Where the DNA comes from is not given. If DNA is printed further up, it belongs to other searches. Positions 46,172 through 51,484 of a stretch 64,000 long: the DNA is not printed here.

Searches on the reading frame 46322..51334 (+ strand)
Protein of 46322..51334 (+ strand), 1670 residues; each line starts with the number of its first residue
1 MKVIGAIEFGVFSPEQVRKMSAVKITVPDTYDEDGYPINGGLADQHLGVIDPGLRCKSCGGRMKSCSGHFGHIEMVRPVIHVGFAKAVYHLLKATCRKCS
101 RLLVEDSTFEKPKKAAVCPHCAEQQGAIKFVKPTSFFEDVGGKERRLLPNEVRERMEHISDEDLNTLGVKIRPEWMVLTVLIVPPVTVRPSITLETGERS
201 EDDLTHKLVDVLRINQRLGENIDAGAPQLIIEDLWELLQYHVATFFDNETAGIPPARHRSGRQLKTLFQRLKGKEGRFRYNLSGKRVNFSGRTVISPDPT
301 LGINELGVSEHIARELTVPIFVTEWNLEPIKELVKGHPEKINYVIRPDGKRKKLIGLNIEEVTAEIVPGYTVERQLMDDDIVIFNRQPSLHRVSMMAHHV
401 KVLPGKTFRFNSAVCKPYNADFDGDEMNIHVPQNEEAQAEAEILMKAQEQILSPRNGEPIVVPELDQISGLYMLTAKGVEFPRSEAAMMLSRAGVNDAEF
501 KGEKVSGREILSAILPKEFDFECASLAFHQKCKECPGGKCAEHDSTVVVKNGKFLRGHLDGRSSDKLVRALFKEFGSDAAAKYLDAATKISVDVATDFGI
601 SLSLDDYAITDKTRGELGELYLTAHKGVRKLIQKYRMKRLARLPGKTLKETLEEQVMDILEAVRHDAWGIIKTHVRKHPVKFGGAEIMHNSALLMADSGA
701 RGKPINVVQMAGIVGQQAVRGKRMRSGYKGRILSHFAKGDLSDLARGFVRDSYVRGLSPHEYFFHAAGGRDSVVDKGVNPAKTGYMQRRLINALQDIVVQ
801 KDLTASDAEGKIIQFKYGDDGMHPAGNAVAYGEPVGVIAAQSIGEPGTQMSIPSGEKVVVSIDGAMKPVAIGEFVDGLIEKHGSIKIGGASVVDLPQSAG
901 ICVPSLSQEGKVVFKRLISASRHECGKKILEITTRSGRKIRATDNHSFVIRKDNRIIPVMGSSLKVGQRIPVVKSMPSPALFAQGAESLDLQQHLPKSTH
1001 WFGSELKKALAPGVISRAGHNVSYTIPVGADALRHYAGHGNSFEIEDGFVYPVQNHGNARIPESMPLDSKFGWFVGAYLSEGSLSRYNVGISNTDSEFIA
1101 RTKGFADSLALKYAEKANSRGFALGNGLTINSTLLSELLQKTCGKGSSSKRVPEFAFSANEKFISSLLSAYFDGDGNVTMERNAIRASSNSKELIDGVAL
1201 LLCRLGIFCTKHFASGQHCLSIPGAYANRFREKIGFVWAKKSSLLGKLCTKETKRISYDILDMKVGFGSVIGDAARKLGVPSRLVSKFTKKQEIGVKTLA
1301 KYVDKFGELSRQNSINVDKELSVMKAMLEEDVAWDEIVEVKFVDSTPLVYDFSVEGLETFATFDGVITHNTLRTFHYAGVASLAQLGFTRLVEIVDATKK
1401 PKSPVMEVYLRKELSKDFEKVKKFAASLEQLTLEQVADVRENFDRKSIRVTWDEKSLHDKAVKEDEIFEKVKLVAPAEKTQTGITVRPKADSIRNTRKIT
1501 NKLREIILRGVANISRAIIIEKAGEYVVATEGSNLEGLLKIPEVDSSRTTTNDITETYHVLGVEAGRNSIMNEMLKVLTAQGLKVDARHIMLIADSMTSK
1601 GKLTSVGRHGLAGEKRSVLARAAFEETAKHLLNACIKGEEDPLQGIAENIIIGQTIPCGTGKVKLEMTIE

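Call 13: search_protein_families(library=pfam, proteins=[window:46322-51334:+], max_evalue=0.001)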
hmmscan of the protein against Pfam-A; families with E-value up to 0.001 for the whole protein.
window:46322-51334:+ (1670 aa): 7 families
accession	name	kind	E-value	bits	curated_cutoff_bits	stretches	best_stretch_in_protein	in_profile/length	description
PF04997.17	RNA_pol_Rpb1_1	-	1.9e-84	284.1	39.7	2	111-282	135-312/312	RNA polymerase Rpb1, domain 1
PF04998.22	RNA_pol_Rpb1_5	-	4.2e-71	240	28.5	2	1368-1617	87-265/267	RNA polymerase Rpb1, domain 5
PF00623.25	RNA_pol_Rpb1_2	-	3.4e-60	203.5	25.3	1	284-446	1-165/166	RNA polymerase Rpb1, domain 2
PF05000.22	RNA_pol_Rpb1_4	-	3.7e-24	85.2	24.8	1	633-749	2-107/107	RNA polymerase Rpb1, domain 4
PF04983.23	RNA_pol_Rpb1_3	-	9.6e-23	81.3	28.9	1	450-606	1-161/162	RNA polymerase Rpb1, domain 3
PF14890.11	Intein_splicing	-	1e-16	61.5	35.8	1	904-1370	36-155/155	Intein splicing domain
PF14528.11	LAGLIDADG_3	-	1.7e-11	44.7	22.5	1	1164-1235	3-82/82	LAGLIDADG-like domain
